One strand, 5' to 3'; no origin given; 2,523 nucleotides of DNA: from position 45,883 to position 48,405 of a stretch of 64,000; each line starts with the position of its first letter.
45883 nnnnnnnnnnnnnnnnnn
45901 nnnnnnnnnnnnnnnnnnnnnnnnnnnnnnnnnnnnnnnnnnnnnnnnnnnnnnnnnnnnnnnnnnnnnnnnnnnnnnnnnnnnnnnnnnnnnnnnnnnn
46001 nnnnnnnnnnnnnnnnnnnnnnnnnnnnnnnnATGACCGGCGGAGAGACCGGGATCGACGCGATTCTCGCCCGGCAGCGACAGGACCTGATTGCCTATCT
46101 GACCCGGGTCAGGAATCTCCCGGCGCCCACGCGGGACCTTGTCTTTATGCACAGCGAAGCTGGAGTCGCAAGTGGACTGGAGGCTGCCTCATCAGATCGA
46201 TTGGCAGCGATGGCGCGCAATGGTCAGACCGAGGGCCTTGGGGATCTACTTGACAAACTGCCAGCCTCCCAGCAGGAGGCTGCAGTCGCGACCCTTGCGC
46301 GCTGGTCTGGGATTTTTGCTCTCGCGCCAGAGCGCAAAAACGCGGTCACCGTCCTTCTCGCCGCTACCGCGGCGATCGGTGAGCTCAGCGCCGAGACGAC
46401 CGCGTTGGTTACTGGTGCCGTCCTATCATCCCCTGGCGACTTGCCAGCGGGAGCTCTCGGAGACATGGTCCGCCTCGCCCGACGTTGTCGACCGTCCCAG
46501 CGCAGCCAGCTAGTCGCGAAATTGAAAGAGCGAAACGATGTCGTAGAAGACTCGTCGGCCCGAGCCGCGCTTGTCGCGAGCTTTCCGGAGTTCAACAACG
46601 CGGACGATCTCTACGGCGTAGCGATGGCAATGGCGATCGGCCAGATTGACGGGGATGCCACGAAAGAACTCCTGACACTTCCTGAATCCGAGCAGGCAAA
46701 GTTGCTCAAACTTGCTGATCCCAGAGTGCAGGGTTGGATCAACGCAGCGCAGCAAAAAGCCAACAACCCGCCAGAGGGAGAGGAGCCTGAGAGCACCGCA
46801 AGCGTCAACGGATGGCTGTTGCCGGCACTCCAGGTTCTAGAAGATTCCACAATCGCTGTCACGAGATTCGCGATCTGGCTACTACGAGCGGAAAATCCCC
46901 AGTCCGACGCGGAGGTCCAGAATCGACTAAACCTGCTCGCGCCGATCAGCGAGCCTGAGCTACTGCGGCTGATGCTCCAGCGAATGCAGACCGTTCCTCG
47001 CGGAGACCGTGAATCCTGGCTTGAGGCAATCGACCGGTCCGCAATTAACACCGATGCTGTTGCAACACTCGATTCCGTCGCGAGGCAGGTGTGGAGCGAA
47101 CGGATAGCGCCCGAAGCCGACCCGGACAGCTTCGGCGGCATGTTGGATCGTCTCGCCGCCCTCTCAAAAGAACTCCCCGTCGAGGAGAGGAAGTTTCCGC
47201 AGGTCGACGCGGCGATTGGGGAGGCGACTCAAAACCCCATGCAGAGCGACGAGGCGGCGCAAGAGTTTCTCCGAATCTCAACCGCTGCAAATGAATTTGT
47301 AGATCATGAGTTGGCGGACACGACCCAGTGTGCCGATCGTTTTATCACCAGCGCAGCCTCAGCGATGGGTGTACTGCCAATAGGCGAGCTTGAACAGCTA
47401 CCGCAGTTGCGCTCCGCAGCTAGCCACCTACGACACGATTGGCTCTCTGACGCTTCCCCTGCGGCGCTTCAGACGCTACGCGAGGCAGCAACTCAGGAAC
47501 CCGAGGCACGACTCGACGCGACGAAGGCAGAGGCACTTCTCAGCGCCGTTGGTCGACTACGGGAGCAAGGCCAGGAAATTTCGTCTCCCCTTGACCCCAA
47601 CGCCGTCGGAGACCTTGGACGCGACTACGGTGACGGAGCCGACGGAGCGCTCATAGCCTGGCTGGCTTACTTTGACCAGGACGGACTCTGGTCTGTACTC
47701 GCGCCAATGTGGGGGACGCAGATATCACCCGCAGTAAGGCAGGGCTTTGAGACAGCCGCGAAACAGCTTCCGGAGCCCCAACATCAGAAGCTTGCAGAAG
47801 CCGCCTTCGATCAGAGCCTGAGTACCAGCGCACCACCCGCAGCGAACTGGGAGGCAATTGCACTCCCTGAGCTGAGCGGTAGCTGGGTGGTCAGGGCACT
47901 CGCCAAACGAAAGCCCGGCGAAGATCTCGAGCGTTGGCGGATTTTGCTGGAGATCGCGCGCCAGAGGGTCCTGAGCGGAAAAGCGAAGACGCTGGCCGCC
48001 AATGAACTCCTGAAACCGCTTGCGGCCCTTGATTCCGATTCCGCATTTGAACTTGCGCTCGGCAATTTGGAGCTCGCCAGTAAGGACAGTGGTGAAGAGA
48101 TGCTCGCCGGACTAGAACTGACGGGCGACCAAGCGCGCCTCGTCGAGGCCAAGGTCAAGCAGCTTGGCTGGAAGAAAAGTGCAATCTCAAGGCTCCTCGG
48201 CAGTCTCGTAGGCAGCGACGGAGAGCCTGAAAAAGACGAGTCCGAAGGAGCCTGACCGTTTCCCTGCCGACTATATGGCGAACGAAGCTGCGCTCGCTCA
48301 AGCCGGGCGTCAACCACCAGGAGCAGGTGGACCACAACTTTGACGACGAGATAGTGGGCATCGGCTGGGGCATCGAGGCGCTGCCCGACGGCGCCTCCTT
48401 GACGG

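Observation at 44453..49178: KAP transmembrane NTPase in a three-gene operon with a 740-aa helical partner and an Mrr-like nuclease: candidate undescribed defence system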

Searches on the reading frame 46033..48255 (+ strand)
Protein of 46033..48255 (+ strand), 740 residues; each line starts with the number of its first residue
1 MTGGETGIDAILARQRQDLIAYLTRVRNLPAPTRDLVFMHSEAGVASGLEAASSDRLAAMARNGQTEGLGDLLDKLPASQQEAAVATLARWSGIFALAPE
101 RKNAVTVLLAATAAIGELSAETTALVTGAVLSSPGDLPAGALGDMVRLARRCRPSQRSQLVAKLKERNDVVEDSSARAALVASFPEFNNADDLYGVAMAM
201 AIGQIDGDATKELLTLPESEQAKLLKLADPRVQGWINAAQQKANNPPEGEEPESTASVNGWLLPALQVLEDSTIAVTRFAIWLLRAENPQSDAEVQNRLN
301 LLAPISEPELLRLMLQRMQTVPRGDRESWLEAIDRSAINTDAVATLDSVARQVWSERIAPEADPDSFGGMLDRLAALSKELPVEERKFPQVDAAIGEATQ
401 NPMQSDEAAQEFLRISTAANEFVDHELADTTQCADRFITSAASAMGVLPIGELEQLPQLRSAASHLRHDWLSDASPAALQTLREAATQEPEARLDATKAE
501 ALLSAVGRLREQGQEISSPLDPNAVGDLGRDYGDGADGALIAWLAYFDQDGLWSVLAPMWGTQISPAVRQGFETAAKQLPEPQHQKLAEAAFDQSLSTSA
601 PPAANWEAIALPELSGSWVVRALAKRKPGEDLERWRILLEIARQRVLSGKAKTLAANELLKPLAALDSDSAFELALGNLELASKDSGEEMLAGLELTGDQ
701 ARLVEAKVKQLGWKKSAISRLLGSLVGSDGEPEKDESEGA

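Call 7: search_protein_families(library=pfam, proteins=[window:46033-48255:+], max_evalue=0.01)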
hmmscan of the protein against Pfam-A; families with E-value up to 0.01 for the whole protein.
window:46033-48255:+ (740 aa): 0 families

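Call 8: search_protein_families(library=padloc, proteins=[window:46033-48255:+], max_evalue=0.01)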
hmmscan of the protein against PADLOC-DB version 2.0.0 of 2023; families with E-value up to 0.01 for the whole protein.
window:46033-48255:+ (740 aa): 0 families

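Call 10: search_protein_families(library=ncbifam, proteins=[window:46033-48255:+], max_evalue=0.01)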
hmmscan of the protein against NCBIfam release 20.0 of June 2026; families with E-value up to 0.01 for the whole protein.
window:46033-48255:+ (740 aa): 0 families

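Call 11: find_homologous_proteins(query=window:46033-48252:+)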
Query window:46033-48252:+ (740 aa): 14 proteins with E <= 0.001 among 8000 candidates.
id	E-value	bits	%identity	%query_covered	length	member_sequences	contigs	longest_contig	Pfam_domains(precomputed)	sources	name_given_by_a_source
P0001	0.0e+0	1522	96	100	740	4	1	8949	-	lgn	-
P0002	0.0e+0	1317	83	100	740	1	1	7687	-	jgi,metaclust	metaclust:\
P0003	0.0e+0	1317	84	98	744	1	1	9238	-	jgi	jgi:hypothetical protein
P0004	0.0e+0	1298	83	100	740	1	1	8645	-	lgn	-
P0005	0.0e+0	1175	76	98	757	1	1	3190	-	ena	-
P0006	0.0e+0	1063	70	100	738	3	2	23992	-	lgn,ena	-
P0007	0.0e+0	1056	71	99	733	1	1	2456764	-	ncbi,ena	-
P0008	1.1e-248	846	59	99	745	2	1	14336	-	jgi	jgi:hypothetical protein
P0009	6.7e-242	823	56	99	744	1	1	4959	-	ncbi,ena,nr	ncbi:MAG TPA: hypothetical protein VMR96_01120 [Solirubrobacterales bacterium]|nr:hypothetical prote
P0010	1.5e-241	822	55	99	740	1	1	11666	-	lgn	-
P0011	6.4e-238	810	57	97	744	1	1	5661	-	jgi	jgi:hypothetical protein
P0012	2.8e-236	805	56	99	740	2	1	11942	-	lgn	-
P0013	2.2e-188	646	79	53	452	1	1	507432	-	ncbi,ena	-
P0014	4.4e-162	560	43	97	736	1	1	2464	-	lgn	-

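Call 12: find_encoding_contigs(protein=P0007, flank=10000, max_places=2)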
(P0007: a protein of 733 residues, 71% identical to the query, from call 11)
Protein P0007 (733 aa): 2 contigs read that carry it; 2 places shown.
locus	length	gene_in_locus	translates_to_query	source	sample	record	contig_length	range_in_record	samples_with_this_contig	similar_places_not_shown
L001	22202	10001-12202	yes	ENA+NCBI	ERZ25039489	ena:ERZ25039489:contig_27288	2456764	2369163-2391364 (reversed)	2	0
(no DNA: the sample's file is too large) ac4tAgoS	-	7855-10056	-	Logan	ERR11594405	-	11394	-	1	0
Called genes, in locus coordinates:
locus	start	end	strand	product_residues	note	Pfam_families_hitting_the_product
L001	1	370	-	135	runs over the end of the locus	-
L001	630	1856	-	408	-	PF00872:Transposase_mut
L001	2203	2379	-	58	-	-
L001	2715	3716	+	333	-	PF18144:SMODS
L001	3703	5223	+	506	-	PF00899:ThiF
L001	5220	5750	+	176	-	PF14464:Prok-JAB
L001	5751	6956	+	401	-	PF18145:SAVED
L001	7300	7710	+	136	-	PF13411:MerR_1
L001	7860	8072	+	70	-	-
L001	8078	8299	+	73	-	-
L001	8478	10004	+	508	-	PF07693:KAP_NTPase, PF13401:AAA_22 (faint)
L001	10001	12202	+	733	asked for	-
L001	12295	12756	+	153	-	-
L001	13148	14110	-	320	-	PF08843:AbiEii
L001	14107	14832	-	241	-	PF13338:AbiEi_4 (faint), PF19570:DUF6088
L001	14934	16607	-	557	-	PF00589:Phage_integrase, PF14338:Mrr_N (faint)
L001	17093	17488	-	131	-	PF00903:Glyoxalase (weak)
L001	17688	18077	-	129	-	PF00075:RNase_H (weak), PF13456:RVT_3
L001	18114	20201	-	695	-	PF00009:GTP_EFTU, PF22042:EF-G_D2, PF03144:GTP_EFTU_D2, PF14492:EFG_III, PF03764:EFG_IV, PF00679:EFG_C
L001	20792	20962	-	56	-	PF04542:Sigma70_r2 (weak)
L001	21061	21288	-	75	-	PF00589:Phage_integrase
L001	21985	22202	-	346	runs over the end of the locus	PF12229:PG_binding_4, PF03734:YkuD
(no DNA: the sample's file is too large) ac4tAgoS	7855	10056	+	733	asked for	-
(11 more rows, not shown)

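Call 13: find_encoding_contigs(protein=P0006, flank=10000, max_places=2)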
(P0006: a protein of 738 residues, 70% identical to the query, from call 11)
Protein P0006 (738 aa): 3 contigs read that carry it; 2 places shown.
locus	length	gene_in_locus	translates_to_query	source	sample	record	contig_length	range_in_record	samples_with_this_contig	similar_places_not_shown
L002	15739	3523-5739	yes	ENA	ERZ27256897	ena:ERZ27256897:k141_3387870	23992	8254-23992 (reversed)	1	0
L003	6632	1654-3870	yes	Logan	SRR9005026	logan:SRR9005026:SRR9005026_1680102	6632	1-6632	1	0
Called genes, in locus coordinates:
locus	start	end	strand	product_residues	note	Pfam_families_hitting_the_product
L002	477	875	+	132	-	-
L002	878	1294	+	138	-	-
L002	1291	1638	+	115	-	PF13560:HTH_31, PF01381:HTH_3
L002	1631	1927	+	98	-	PF13560:HTH_31, PF12844:HTH_19 (weak), PF01381:HTH_3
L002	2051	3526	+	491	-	PF07693:KAP_NTPase, PF13401:AAA_22 (faint)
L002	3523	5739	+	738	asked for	-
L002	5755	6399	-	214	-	-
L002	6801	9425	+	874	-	-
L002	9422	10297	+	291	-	PF13814:Replic_Relax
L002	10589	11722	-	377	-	-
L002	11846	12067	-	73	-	-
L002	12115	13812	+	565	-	PF00239:Resolvase, PF07508:Recombinase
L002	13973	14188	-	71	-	PF13619:KTSC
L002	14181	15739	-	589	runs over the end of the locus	PF01580:FtsK_SpoIIIE (faint), PF01935:DUF87, PF05872:HerA_C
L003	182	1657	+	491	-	PF07693:KAP_NTPase, PF13401:AAA_22 (faint)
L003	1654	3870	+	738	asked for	-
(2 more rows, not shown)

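Call 14: find_encoding_contigs(protein=P0008, flank=10000, max_places=2)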
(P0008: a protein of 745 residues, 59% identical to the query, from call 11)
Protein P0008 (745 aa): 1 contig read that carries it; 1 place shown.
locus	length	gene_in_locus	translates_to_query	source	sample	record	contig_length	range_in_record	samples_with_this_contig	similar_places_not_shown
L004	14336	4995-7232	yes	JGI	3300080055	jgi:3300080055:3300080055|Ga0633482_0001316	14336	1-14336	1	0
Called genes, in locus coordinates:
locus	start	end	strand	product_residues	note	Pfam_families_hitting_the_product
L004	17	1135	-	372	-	PF02515:CoA_transf_3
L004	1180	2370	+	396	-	PF02771:Acyl-CoA_dh_N, PF02770:Acyl-CoA_dh_M, PF00441:Acyl-CoA_dh_1, PF08028:Acyl-CoA_dh_2 (weak)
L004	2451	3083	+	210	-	PF00072:Response_reg, PF00196:GerE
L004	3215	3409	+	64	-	-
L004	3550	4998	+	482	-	PF07693:KAP_NTPase, PF13401:AAA_22 (faint)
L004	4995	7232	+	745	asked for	-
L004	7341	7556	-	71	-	-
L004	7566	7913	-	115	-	-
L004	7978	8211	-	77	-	PF13560:HTH_31, PF12844:HTH_19, PF01381:HTH_3, PF13443:HTH_26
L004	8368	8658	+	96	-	-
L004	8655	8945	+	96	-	PF13560:HTH_31 (weak), PF01381:HTH_3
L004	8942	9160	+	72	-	-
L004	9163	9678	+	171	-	-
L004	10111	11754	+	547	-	PF13814:Replic_Relax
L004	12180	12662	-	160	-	-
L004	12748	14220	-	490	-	PF00239:Resolvase, PF07508:Recombinase, PF13408:Zn_ribbon_recom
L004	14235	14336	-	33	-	?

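Call 15: find_encoding_contigs(protein=P0001, flank=10000, max_places=2)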
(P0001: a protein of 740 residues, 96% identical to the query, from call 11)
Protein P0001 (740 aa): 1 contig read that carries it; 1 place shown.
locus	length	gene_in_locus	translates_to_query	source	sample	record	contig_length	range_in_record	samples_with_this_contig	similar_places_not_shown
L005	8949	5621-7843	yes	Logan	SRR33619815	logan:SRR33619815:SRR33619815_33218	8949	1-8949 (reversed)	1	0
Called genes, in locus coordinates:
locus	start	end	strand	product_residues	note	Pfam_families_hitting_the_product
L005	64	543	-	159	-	-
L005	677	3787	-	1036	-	PF23381:Beta-prop_IFT122_1st, PF25174:Beta-prop_THOC3, PF25175:Beta-prop_WDR5, PF25391:WD40_Gbeta, PF24814:WD40_Prp19, PF25173:Beta-prop_WDR3_1st, PF25174:Beta-prop_THOC3, PF25175:Beta-prop_WDR5, +25 more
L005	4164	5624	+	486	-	PF07693:KAP_NTPase, PF13191:AAA_16 (faint), PF13401:AAA_22 (faint)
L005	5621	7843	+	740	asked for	-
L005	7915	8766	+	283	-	PF28530:DUF8426 (weak)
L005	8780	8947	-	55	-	?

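Call 16: find_encoding_contigs(protein=P0003, flank=10000, max_places=2)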
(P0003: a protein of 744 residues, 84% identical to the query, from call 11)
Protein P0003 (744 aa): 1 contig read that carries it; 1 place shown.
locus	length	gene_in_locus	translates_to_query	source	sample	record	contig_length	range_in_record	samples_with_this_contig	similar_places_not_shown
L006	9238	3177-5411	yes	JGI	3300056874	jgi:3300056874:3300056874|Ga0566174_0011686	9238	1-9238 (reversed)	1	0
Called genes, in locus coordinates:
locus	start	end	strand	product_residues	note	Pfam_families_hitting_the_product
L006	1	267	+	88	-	?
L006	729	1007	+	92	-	-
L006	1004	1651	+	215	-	-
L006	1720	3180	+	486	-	PF07693:KAP_NTPase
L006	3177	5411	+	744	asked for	-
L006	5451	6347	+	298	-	PF04471:Mrr_cat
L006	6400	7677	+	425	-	-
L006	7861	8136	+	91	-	-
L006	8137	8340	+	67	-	-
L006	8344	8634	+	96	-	-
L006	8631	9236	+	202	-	?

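Call 17: find_encoding_contigs(protein=P0010, flank=10000, max_places=2)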
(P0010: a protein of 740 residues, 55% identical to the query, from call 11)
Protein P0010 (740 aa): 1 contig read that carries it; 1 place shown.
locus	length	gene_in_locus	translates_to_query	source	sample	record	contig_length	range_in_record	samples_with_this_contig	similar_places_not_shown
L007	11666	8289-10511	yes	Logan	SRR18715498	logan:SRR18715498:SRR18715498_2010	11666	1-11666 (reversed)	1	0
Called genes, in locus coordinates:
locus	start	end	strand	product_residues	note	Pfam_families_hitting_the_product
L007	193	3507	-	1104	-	PF00004:AAA (weak), PF05729:NACHT (faint), PF13401:AAA_22 (weak)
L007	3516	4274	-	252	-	PF00106:adh_short, PF08659:KR (weak), PF13561:adh_short_C2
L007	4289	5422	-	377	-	PF03065:Glyco_hydro_57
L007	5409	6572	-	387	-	PF13439:Glyco_transf_4, PF13579:Glyco_trans_4_4, PF00534:Glycos_transf_1, PF13692:Glyco_trans_1_4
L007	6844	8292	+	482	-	PF07693:KAP_NTPase, PF13401:AAA_22 (faint)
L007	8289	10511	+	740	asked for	-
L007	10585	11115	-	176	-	PF00589:Phage_integrase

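Call 18: find_encoding_contigs(protein=P0012, flank=10000, max_places=2)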
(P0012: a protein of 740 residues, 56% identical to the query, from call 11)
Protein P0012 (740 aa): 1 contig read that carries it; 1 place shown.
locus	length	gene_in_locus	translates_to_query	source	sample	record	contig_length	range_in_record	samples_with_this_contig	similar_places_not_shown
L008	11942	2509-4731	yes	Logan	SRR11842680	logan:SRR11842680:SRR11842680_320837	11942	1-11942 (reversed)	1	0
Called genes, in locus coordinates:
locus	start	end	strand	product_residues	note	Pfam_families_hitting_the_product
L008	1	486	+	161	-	?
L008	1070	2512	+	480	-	PF07693:KAP_NTPase, PF13401:AAA_22 (faint)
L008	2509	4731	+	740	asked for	-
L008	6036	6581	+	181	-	-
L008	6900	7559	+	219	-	-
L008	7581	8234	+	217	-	-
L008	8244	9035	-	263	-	PF10137:CAP12-PCTIR_TIR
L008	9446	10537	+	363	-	-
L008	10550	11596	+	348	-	-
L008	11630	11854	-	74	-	-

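Call 31: find_related_loci(query=A1, collection=metagenome_contigs, flank=8000)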
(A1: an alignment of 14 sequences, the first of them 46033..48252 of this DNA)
Query A1 (740 aa) in metagenome_contigs; peptide patterns used: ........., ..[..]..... (x = any residue, [..] = any of these).
96 stretches matched a pattern; 3 encode a relative of the query (tblastn E <= 1e-3); 3 distinct loci.
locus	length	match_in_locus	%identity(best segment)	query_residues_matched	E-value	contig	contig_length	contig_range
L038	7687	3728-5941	83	1-738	0e+0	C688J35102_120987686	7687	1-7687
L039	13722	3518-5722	70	4-738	0e+0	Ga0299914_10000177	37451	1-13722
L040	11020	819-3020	41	11-736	2e-144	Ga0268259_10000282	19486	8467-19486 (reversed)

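Call 41: predict_structure(alignment_id=A1)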
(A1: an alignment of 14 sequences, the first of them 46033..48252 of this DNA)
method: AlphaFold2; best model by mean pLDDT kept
length: 740 residues; sequences in the alignment: 14
mean_pLDDT: 86.8   pTM: 0.71
mean pLDDT of the five models: 86.8, 86.6, 86.3, 86.3, 86.0
residues with pLDDT >= 90: 433; 70-90: 228; 50-70: 60; < 50: 19
segments of 3 or more residues with pLDDT < 50: 1-4, 726-740
pLDDT, mean of each block of 10 residues (from residue 1): 53 71 63 60 59 82 88 87 89 78 89 85 90 82 90 88 88 92 90 95 93 95 96 94 86 87 95 95 95 95 94 92 91 93 92 95 91 95 92 95 94 96 96 97 91 87 96 97 92 90 96 87 93 93 92 94 94 95 95 92 94 93 92 92 87 90 84 84 75 71 69 56 49 35
secondary structure, 60 per line:
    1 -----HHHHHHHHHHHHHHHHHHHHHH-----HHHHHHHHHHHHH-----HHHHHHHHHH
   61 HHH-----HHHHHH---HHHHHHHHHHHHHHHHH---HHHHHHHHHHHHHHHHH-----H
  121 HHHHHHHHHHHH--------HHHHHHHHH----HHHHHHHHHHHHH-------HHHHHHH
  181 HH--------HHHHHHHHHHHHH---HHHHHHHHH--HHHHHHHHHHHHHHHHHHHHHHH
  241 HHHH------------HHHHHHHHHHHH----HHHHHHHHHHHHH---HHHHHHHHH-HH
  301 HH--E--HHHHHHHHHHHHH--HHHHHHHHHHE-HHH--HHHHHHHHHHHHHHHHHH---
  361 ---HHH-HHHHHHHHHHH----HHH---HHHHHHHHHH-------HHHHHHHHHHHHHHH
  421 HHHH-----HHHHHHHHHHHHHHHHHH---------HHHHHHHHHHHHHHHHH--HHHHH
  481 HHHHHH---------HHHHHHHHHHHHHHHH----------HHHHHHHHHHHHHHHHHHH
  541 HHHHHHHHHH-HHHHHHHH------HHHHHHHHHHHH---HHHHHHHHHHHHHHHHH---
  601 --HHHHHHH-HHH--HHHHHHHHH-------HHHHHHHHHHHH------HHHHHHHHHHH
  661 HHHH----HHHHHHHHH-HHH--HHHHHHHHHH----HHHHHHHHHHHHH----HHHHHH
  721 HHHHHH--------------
elements in order (helices of 4 or more, strands of 3 or more residues): H6-27 H33-45 H51-63 H69-74 H78-94 H98-114 H120-132 H141-149 H154-166 H174-182 H191-203 H207-215 H218-244 H257-268 H273-285 H289-297 H299-302 H308-320 H323-332 H340-357 H368-378 H389-398 H406-424 H430-447 H457-473 H476-486 H496-511 H522-550 H552-559 H566-577 H581-597 H603-609 H616-624 H632-643 H650-664 H669-677 H684-693 H698-710 H715-726

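Call 45: search_solved_structures(query=A1, max_evalue=1)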
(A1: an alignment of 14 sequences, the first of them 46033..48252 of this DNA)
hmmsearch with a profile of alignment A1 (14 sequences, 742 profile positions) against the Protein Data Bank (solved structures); distinct sequences matched with E-value up to 1: 0.

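Call 46: fold_search(model_id=the predicted structure, library=pdb)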
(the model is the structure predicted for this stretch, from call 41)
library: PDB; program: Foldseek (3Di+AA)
matches with E <= 10: 1176; with E <= 0.001: 7
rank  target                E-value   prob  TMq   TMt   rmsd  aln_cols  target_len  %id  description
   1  8hmd_C                2.4e-04  0.99  0.15  0.10  30.2       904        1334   13  base module state 2 of Tetrahymena IFT-A (released 2023-06-14)
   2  8r0a_N                2.5e-04  1.00  0.16  0.16  41.4       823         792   12  Cryo-EM structure of the cross-exon pre-B+5'ss complex (released 2024-05-22)
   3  5oqq_A                4.2e-04  1.00  0.21  0.20  38.0       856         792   12  Crystal structure of the S. cerevisiae condensin Ycg1-Brn1 subcomplex (released 2017-10-18)
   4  8fni_9                4.6e-04  0.98  0.15  0.13  32.0       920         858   11  Cryo-EM structure of RNase-treated RESC-B in trypanosomal RNA editing (released 2023-07-19)
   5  9rtt_Q                7.4e-04  0.99  0.18  0.16  24.0       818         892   11  Activated Elongation Complex with IWS1 and ELOF1 (released 2025-09-03)
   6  9im6_A                9.6e-04  0.99  0.15  0.12  41.4       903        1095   12  Structure of influenza A virus RNA polymerase PB1 and nuclear import host factor RanBP5 complex (released 2024-11-27)
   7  8qxd_N                9.9e-04  0.98  0.15  0.15  41.4       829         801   12  Cryo-EM structure of the cross-exon pre-B complex (released 2024-05-22)
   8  7wtz_K                1.2e-03  1.00  0.26  0.22  33.5       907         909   12  Cryo-EM structure of a human pre-40S ribosomal subunit - State RRP12-B2 (released 2022-10-19)
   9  3zjy_E                1.3e-03  0.99  0.18  0.17  38.7       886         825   12  Crystal Structure of Importin 13 - RanGTP - eIF1A complex (released 2013-04-10)
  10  3w3u                  1.5e-03  0.99  0.18  0.14  37.4       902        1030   12  Crystal structure of Kap121p mutant R349A/Q350A/D353A/E396A/N430K/D438A/N477A (released 2013-04-10)
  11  9fmd_I                1.6e-03  0.99  0.18  0.18  26.8       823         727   11  Integrative model of the human post-catalytic spliceosome (P-complex) (released 2024-07-10)
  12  7zb5_E                1.6e-03  0.99  0.20  0.12  38.1      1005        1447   12  Mot1(1-1836):TBP:DNA - post-hydrolysis complex dimer (released 2023-04-05)
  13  7owg_B                1.6e-03  0.89  0.13  0.07  51.6       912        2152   13  human DEPTOR in a complex with mutant human mTORC1 A1459P (released 2021-09-08)
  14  7zbw_D                1.7e-03  0.99  0.20  0.18  29.0       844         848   14  CAND1-SCF-SKP2 CAND1 rolling-2 SCF engaged (released 2023-04-19)
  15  6vaa_B                1.7e-03  0.97  0.17  0.14  26.4      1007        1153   10  Structure of the Fanconi Anemia ID complex bound to ICL DNA (released 2020-03-18)
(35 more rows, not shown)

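Call 54: search_protein_representatives(alignment_id=A1)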
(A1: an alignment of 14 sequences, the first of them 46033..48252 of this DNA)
Query: 14 sequences, 742 profile positions. Proteins with E-value up to 0.001 (for the whole library): 115; up to 1e-10: 52; up to 1e-30: 13. The best 115 are listed.
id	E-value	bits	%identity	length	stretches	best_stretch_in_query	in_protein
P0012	0.0e+00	1215.1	-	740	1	1-738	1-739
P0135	6.1e-257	871.3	-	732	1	7-734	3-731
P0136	5.9e-230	782.1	-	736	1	6-731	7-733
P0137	1.3e-224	764.4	-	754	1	9-730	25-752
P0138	7.1e-88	312.4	-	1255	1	10-739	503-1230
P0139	1.5e-85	304.7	-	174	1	1-174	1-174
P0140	4.3e-85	303.2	-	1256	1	4-738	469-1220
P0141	1.3e-68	248.7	-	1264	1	8-741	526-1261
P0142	4.5e-68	246.9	-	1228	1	4-728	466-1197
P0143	1.6e-65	238.5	-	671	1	141-726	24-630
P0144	1.4e-49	185.8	-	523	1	264-723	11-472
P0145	3.2e-40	154.8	-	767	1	7-725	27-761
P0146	1.8e-35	139.1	-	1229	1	8-722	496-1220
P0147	3.7e-29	118.2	-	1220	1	13-726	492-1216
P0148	8.5e-29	117.0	-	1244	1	15-718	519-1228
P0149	3.9e-27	111.6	-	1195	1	9-716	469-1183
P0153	7.6e-24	100.7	-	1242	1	6-717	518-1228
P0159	2.0e-19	86.0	-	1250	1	8-722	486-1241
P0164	8.9e-18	80.6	-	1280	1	10-718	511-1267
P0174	1.9e-12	63.0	-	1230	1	10-715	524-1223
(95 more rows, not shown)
